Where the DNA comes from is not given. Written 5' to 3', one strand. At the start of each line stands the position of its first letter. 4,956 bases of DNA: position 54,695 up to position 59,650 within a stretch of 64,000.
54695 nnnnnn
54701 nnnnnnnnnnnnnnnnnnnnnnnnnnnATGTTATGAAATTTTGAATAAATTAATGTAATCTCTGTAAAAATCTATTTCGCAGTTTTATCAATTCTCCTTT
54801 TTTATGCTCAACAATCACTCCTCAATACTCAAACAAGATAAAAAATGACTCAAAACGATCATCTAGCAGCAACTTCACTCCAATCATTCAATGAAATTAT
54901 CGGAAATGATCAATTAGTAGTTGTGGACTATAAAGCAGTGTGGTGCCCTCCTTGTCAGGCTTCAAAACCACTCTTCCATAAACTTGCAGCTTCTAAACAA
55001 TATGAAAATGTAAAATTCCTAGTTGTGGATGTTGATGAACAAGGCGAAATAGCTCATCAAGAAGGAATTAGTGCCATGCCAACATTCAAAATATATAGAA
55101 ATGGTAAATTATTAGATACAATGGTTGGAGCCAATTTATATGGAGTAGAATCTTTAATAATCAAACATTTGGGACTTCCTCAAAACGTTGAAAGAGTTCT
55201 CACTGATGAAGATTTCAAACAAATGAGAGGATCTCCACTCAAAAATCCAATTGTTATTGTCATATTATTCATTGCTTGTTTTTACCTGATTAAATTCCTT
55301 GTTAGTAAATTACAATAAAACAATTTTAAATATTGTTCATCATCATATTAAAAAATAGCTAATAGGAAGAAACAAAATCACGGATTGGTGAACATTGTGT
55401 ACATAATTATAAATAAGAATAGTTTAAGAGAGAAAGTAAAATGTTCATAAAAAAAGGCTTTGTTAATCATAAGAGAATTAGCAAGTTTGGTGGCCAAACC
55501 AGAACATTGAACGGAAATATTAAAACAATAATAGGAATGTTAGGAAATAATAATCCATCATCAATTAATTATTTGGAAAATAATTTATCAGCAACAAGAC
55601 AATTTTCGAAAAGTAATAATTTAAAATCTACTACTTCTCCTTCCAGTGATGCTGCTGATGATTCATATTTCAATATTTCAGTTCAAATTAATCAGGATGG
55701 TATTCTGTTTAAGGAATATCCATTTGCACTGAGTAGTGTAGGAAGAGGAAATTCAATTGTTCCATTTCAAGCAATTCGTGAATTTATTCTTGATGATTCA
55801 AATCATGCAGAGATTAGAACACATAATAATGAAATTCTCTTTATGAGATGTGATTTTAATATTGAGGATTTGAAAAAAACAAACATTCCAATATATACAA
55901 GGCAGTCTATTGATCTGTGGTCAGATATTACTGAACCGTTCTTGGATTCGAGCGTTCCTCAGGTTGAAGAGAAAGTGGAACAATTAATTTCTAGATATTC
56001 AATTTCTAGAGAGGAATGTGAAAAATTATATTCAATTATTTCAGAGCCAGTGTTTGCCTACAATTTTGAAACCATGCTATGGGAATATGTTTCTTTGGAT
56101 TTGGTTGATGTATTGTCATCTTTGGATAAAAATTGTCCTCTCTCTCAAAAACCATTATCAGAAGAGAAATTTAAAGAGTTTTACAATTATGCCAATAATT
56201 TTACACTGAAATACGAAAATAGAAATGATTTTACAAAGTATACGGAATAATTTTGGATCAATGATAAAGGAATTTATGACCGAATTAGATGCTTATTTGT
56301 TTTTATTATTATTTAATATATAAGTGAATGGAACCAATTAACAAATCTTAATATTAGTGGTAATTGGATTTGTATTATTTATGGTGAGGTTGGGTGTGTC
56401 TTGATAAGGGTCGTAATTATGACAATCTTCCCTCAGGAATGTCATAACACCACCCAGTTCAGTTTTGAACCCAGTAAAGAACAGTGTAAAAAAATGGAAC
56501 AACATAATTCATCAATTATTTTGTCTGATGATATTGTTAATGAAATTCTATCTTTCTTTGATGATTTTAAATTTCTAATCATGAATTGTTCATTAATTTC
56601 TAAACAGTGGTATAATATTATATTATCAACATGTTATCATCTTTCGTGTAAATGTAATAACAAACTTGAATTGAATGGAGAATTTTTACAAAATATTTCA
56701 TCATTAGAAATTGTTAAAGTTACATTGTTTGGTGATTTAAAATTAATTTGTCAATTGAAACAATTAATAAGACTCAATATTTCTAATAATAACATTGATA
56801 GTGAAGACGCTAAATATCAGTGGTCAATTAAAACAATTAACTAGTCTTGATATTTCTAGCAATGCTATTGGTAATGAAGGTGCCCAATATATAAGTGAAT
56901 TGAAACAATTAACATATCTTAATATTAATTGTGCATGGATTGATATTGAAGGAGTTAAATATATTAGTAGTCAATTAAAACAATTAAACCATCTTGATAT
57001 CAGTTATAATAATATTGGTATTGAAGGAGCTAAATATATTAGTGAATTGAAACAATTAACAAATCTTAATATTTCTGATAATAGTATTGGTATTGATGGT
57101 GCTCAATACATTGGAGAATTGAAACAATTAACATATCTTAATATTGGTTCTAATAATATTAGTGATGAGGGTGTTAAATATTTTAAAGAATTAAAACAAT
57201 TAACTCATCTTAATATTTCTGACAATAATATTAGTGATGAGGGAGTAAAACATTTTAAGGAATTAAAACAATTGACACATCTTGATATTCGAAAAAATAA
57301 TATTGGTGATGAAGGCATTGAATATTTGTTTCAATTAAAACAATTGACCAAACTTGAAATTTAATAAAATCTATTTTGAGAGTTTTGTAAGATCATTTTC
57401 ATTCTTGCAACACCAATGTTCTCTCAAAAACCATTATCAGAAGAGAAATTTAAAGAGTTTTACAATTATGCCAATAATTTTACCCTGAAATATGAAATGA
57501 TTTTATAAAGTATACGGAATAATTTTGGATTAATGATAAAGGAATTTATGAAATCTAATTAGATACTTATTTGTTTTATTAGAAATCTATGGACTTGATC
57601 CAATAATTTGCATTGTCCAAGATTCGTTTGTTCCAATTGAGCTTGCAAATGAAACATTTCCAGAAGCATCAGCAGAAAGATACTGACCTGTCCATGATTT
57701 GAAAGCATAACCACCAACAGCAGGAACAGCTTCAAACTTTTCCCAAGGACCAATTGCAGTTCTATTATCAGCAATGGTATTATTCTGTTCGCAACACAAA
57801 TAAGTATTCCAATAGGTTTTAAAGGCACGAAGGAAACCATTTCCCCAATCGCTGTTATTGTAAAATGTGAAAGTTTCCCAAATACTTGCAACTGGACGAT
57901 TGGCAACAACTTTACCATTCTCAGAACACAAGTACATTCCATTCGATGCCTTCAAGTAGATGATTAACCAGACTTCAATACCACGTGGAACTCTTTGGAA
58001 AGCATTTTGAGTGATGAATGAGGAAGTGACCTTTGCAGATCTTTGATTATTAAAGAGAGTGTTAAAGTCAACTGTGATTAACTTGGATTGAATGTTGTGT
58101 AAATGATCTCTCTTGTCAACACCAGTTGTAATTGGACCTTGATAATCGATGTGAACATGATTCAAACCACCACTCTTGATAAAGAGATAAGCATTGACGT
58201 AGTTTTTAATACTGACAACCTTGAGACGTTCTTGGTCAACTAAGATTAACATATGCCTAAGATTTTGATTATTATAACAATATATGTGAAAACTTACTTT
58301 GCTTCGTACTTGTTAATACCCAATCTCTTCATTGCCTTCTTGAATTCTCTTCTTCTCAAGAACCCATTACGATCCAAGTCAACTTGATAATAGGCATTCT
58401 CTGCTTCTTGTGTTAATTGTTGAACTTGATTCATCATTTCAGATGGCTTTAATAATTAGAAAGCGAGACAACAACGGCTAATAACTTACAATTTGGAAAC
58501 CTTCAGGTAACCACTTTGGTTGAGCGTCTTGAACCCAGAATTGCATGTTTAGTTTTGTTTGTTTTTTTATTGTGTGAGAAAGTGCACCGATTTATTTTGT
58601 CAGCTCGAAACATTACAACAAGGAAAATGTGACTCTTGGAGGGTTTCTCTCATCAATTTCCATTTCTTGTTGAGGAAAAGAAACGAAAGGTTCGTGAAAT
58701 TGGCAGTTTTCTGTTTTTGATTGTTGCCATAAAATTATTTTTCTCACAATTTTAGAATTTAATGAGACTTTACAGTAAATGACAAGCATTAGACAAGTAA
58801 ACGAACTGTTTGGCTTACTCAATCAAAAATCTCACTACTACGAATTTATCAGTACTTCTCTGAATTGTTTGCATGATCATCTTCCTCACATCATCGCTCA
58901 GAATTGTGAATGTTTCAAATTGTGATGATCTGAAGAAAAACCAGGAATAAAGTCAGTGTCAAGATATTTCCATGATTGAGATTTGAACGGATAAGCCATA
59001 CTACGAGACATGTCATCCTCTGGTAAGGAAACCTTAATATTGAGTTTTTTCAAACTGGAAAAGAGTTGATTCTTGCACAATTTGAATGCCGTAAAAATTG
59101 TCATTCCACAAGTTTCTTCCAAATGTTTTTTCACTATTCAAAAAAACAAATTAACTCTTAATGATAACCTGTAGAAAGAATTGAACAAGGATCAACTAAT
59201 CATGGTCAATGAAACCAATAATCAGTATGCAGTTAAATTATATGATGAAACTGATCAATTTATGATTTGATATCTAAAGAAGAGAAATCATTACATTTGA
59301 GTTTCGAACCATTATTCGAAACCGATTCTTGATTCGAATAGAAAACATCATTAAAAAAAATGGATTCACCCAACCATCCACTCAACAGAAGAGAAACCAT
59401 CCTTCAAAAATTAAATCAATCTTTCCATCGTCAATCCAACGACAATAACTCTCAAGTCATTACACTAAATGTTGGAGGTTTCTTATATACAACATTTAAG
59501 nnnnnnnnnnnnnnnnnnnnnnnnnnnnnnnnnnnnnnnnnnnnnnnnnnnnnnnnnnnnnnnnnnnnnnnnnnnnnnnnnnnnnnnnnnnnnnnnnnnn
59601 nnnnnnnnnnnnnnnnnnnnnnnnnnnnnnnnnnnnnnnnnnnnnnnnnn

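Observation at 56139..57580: Frameshifted F-box/LRR gene flanked by ~170-bp direct repeats that copy the 3' end of the upstream gene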

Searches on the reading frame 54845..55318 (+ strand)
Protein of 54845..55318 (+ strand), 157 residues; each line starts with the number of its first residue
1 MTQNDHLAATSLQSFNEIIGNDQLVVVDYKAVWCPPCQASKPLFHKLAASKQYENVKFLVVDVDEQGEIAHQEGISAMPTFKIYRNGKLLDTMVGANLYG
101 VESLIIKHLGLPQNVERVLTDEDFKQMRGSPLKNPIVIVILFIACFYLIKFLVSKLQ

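Call 8: search_protein_families(library=pfam, proteins=[window:54845-55318:+], max_evalue=0.01)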
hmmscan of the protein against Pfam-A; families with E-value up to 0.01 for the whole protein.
window:54845-55318:+ (157 aa): 6 families
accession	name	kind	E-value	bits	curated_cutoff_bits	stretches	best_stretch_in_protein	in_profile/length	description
PF00085.26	Thioredoxin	-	2.7e-22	79.2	23.5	1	10-97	5-92/103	Thioredoxin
PF04756.19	OST3_OST6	-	1.4e-05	25.1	27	1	33-155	45-173/294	OST3 / OST6 family, transporter family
PF00578.27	AhpC-TSA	-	0.00011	22.6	26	1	17-71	22-73/124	AhpC/TSA family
PF13098.12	Thioredoxin_2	-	0.00053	20.7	27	1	20-96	3-94/104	Thioredoxin-like domain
PF08534.16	Redoxin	-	0.00053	20.2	26.6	1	20-65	27-72/148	Redoxin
PF13905.12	Thioredoxin_8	-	0.00056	20.6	27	1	23-68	2-48/94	Thioredoxin-like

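Call 11: find_encoding_contigs(protein=window:54845-55318:+, flank=6000, max_places=10)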
Protein window:54845-55318:+ (157 aa): 1 contig read that carries it; 1 place shown.
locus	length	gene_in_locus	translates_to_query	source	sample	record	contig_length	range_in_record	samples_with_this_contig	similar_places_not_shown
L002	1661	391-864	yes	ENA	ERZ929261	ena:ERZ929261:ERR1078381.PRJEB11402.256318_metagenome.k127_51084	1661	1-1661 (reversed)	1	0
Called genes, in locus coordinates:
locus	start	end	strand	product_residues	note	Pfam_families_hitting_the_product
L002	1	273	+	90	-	?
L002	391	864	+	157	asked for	PF00085:Thioredoxin, PF13098:Thioredoxin_2 (weak), PF04756:OST3_OST6 (weak)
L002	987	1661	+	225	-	?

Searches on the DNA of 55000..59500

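Call 34: search_rna_families(source=window, start=55000, end=59500, threshold=evalue, max_evalue=1)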
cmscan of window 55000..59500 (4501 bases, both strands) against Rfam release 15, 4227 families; matches with E-value up to 1: 1.
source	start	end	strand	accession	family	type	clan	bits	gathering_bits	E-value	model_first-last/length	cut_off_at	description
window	59027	59078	+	RF01795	FourU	Cis-reg; thermoregulator;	-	21.1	60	0.97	1-65/65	no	FourU thermometer RNA element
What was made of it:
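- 56309..57419 (+): The 1,111-bp segment between the repeats (the putative insert): LRR relic, 5' flank, F-box/LRR gene, 55-nt 3' spacer. No Rfam family (call 34).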

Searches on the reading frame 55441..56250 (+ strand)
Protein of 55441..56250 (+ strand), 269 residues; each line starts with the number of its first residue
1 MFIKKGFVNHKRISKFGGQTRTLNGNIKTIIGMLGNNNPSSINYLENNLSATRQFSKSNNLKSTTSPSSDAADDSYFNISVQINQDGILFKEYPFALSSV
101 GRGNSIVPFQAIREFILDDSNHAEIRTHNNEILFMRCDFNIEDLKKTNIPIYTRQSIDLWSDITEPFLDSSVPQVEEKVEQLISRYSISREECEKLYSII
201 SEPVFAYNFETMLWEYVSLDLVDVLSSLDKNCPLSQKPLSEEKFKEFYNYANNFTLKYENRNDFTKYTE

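Call 8: search_protein_families(library=pfam, proteins=[window:55441-56250:+], max_evalue=0.01)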
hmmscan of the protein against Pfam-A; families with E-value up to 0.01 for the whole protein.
window:55441-56250:+ (269 aa): 0 families
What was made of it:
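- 55441..56250 (+): Upstream gene ('geneA'), 269-aa ORF of unknown function and no Pfam family. Its C-terminal 36 codons lie in R1. No Pfam hit (call 8).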

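Call 9: find_encoding_contigs(protein=window:55441-56250:+, flank=6000, max_places=10)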
Protein window:55441-56250:+ (269 aa): no gene with exactly this product is on record in the collection.

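Call 16: find_homologous_proteins(query=window:55441-56250:+, max_evalue=0.001)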
Query window:55441-56250:+ (269 aa): 2 proteins with E <= 0.001 among 385 candidates.
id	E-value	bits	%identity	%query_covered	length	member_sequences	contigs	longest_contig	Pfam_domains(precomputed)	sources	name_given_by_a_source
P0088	6.9e-151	519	100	88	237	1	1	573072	-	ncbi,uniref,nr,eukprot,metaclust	ncbi:predicted protein [Naegleria gruberi]|uniref:Predicted protein n=1 Tax=Naegleria gruberi TaxID=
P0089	1.1e-51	194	48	83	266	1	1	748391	-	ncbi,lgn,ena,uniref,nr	ncbi:hypothetical protein FDP41_001099 [Naegleria fowleri]|uniref:Uncharacterized protein n=1 Tax=Na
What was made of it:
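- The secondary deletion would have to end exactly at R's edges and 5 nt from the neighbour's stop codon. geneA has no paralog in the databases (call 16).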

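Call 17: find_encoding_contigs(protein=P0089, flank=8000, max_places=6)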
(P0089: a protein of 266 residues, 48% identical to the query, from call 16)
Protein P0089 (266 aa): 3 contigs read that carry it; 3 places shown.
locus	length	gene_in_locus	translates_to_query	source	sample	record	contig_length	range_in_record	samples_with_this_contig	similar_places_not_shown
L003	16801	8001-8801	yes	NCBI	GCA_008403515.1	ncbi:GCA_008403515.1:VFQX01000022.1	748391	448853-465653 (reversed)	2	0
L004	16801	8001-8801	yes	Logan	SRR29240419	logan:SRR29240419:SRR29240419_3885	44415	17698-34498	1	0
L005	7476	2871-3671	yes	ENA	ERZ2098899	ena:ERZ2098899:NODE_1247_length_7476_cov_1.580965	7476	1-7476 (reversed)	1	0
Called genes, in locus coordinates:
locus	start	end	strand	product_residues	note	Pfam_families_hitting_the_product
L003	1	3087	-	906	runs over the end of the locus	PF00211:Guanylate_cyc, PF00753:Lactamase_B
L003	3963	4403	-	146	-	PF04828:GFA (weak)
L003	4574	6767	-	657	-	PF02214:BTB_2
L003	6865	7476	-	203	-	-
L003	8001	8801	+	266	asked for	-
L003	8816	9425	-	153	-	PF00085:Thioredoxin, PF08534:Redoxin (weak), PF13098:Thioredoxin_2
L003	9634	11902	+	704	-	PF07974:EGF_2 (faint), PF23106:EGF_Teneurin (faint), PF23301:EGF_PEAR1L (faint), PF25024:EGF_TEN (weak)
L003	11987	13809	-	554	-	PF00928:Adap_comp_sub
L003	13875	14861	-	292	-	PF04078:Rcd1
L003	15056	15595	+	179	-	PF08510:PIG-P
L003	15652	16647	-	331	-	PF09851:SHOCT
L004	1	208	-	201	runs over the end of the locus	-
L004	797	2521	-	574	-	PF00211:Guanylate_cyc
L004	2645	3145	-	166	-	-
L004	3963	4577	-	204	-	PF04828:GFA (weak)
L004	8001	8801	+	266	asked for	-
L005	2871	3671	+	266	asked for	-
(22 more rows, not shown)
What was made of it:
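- Tail-to-tail packing is normal here: in N. fowleri, geneA and the thioredoxin gene are called 15 bp apart (call 17).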

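Call 18: find_encoding_contigs(protein=P0088, flank=4000, max_places=4)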
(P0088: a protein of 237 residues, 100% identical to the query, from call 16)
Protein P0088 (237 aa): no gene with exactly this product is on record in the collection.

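Call 29: search_protein_families(library=pfam, proteins=[L003:6865-7476:-], max_evalue=0.01)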
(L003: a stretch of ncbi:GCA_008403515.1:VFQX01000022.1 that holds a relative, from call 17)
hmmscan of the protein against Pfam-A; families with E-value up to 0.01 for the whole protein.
L003:6865-7476:- (203 aa): 0 families

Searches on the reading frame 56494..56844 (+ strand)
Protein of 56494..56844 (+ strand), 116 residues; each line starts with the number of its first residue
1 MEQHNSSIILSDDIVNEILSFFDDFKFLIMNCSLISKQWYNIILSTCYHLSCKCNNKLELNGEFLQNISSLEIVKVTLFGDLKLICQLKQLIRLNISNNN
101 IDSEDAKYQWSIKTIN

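Call 8: search_protein_families(library=pfam, proteins=[window:56494-56844:+], max_evalue=0.01)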
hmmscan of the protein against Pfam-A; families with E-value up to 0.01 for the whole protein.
window:56494-56844:+ (116 aa): 1 family
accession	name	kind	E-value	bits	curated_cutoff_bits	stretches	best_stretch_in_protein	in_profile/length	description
PF00646.38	F-box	-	2.1e-05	24.7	20.5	1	10-46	4-38/43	F-box domain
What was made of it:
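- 56494..56817 (+): F-box/LRR gene, part 1: ATG, F-box, linker and first LRR unit, up to the frameshift. As it stands, this frame ends at the stop at 56842-56844. PF00646 F-box at 24.7 bits, above the cut-off (call 8).
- On F-box/LRR (FBXL-type) proteins: PF00646 at 24.7 bits (cut-off 20.5), residues 10-46 of the ORF starting at 56494 (call 8).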

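Call 32: find_encoding_contigs(protein=window:56494-56844:+, flank=3000, max_places=4)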
Protein window:56494-56844:+ (116 aa): no gene with exactly this product is on record in the collection.

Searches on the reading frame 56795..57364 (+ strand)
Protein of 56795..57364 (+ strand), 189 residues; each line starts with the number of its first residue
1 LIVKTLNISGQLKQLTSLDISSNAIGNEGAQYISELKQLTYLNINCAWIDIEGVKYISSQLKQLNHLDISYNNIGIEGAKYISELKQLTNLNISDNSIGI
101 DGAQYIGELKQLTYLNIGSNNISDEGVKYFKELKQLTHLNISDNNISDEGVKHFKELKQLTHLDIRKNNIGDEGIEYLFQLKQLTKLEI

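Call 8: search_protein_families(library=pfam, proteins=[window:56795-57364:+], max_evalue=0.01)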
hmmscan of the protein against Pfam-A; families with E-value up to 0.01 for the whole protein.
window:56795-57364:+ (189 aa): 9 families
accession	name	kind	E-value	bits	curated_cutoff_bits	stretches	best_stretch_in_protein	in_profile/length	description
PF13516.12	LRR_6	-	4.8e-39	129.7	23.4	5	160-178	5-23/24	Leucine Rich repeat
PF12799.13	LRR_4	-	5.1e-21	74.7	27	5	134-170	1-36/44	Leucine Rich repeats (2 copies)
PF13855.12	LRR_8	-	8.7e-21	73.9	27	3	111-170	2-61/61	Leucine rich repeat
PF00560.39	LRR_1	-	5.9e-16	55.6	20.6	0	135-156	1-22/23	Leucine Rich Repeat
PF23598.1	LRR_14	-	3.7e-13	49.4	40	1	10-189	67-246/353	Leucine-rich repeat region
PF25013.1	LRR_Zer-1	-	2.7e-10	41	27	2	59-153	5-105/137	Zer-1-like, Leucine-rich repeats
PF20919.3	DHU1_N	-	8.5e-05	22.4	26.7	0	1-45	132-176/370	DWD hypersensitive to UV-B 1, N-terminal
PF22993.4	SAM_EPH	-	0.00061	19.9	27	0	147-165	24-42/60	Ephrin receptor 1 SAM domain-like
PF23952.1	LRR_EndoS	-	0.0027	18.3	27.9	0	82-168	35-116/116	Endo-beta-N-acetylglucosaminidase EndoS LRR domain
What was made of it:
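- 56819..57364 (+): F-box/LRR gene, part 2: about 7.5 LRR units of 24-25 aa and the stop codon (TAA TAA). PF13516 LRR_6 at 129.7 bits (call 8).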

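Call 31: find_encoding_contigs(protein=window:56795-57361:+, flank=3000, max_places=4)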
Protein seq(189 aa) (189 aa): no gene with exactly this product is on record in the collection.

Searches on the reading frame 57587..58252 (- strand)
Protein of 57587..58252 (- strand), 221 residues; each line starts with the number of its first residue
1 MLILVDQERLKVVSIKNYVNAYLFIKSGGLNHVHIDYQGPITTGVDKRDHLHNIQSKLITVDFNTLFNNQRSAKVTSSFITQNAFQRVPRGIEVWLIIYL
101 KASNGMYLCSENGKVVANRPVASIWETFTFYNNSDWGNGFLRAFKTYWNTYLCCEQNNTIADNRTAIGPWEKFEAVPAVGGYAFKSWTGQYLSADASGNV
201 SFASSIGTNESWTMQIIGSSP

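Call 8: search_protein_families(library=pfam, proteins=[window:57587-58252:-], max_evalue=0.01)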
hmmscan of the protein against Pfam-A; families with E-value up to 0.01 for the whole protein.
window:57587-58252:- (221 aa): 3 families
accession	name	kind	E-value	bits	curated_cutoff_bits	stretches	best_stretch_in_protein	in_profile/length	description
PF06229.18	FRG1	-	2.6e-08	34.3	27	1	143-208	41-107/189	FRG1-like domain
PF25490.1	DUF7910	-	2.1e-07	31.5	35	1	104-173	17-88/140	Domain of unknown function (DUF7910)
PF06268.19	Fascin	-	2.9e-05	24.6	23.1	0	181-204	35-58/108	Fascin domain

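Call 10: find_encoding_contigs(protein=window:57587-58252:-, flank=6000, max_places=10)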
Protein window:57587-58252:- (221 aa): 1 contig read that carries it; 1 place shown.
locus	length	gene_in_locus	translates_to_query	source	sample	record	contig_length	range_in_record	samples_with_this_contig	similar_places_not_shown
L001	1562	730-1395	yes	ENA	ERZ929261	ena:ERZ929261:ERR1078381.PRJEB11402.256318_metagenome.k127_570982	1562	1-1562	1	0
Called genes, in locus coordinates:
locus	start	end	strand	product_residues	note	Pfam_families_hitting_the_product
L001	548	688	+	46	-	-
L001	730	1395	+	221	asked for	PF25490:DUF7910 (faint), PF06229:FRG1 (weak)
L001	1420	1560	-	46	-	?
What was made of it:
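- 57587..58546 (-): Convergent downstream gene: EF-hand plus FRG1/fascin-like beta-trefoil protein in three exons (58546-58490, 58446-58298, 58256-57587), with introns of 43 and 41 nt. The last-exon ORF (221 aa, 57587-58252) is encoded identically in ENA contig L001 (call 10).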

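Call 30: find_homologous_proteins(query=window:57587-58252:-, max_evalue=0.00001)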
Query window:57587-58252:- (221 aa): 6 proteins with E <= 0.00001 among 74 candidates.
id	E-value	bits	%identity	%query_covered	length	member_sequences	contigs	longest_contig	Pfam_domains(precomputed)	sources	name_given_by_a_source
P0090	2.4e-147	507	100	100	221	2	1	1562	PF25490.1,PF06229.19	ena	-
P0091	4.1e-104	365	72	100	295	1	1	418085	PF25490.1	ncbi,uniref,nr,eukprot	ncbi:predicted protein [Naegleria gruberi]|uniref:Predicted protein n=1 Tax=Naegleria gruberi TaxID=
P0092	1.9e-70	255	55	98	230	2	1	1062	-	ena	-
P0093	5.5e-70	254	55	99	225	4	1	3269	PF06229.19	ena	-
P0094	7.9e-67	243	53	99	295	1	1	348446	PF06268.20,PF06229.19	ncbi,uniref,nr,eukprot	ncbi:predicted protein [Naegleria gruberi]|uniref:Predicted protein n=1 Tax=Naegleria gruberi TaxID=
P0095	1.3e-8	53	30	47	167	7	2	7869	PF25490.1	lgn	-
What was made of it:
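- Tried and rejected: The nearest paralog is 72% identical at the protein level while R1/R2 are 96% at the DNA level, and geneA has no paralog (calls 16, 30).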
